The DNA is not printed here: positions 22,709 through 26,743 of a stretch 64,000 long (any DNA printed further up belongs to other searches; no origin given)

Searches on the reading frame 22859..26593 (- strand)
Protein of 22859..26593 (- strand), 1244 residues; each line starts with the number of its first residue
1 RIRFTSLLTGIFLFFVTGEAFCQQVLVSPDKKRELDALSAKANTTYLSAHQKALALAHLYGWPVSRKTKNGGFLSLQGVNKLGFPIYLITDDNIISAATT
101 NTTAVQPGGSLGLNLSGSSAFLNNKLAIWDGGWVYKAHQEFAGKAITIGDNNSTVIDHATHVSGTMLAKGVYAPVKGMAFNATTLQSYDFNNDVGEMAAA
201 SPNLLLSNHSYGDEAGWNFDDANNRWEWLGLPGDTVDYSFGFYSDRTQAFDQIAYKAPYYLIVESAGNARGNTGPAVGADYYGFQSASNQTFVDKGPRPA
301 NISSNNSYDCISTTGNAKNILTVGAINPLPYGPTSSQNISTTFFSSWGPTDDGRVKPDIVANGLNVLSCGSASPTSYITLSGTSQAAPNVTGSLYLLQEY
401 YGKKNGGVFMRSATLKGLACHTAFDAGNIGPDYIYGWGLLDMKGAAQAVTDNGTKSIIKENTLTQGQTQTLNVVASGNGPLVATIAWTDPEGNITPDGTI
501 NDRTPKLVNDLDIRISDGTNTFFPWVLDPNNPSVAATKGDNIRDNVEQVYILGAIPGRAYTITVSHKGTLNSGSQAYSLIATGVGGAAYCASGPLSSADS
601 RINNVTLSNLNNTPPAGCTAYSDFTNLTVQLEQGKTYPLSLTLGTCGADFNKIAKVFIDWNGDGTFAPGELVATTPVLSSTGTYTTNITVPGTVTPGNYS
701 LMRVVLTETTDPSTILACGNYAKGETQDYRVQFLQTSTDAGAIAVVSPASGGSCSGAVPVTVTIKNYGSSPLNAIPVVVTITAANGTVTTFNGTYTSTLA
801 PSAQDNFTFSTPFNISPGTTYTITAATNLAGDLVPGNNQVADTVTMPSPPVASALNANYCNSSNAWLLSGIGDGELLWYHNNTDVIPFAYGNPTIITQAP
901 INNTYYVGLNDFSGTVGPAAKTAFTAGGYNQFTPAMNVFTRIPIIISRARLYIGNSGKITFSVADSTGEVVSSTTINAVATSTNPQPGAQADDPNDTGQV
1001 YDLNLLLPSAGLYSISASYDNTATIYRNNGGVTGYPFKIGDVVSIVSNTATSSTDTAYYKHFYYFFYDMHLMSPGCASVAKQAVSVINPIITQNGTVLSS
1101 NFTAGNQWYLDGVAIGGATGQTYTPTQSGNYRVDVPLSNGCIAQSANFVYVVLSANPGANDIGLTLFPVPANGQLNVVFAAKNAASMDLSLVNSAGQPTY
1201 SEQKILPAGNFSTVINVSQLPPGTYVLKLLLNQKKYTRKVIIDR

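Call 21: search_protein_families(library=pfam, proteins=[window:22859-26593:-], max_evalue=0.001)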
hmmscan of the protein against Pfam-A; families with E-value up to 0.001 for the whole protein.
window:22859-26593:- (1244 aa): 3 families
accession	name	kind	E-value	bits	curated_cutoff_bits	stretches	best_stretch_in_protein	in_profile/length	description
PF00082.27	Peptidase_S8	-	8.2e-25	88.1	21.8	1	150-438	48-288/288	Subtilase family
PF20009.4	GEVED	-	1e-16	61.9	24.4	1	655-732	3-78/78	GEVED domain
PF18962.6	Por_Secre_tail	-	4.6e-09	36.9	27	1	1166-1242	1-75/75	Secretion system C-terminal sorting domain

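Call 71: search_protein_families(library=ncbifam, proteins=[window:22859-26593:-], max_evalue=0.01)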
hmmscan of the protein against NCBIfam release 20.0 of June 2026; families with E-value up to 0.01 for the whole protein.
window:22859-26593:- (1244 aa): 7 families
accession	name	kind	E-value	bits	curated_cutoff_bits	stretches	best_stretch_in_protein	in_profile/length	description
NF040809.1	germ_prot_CspBA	exception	2.1e-09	35.6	1250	1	312-448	397-524/1099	bifunctional germination protease/germinant receptor pseudoprotease CspBA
NF047971.1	ThermolysLepto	equivalog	5.6e-09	34.7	1350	1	598-733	634-771/776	M4 family metalopeptidase thermolysin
TIGR04183.1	Por_Secre_tail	domain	3.4e-08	33.4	23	1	1166-1242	1-71/72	T9SS type A sorting domain-containing protein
NF040808.2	CspC_non_triad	exception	4.6e-08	31.9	675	1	305-451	415-554/556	bile acid germinant receptor pseudoprotease CspC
TIGR03921.1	T7SS_mycosin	equivalog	4.7e-05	22.7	278.75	1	357-450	198-290/353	type VII secretion-associated serine protease mycosin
NF040553.1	SGO_0316_fam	subfamily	0.00011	20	1400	1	342-399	654-709/1486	SGO_0316/SGO_0317 family LPXTG-anchored serine peptidase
NF042956.1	IteS_antiphage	equivalog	0.0088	14.3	900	0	303-387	405-489/747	S8 family anti-phage peptidase IteS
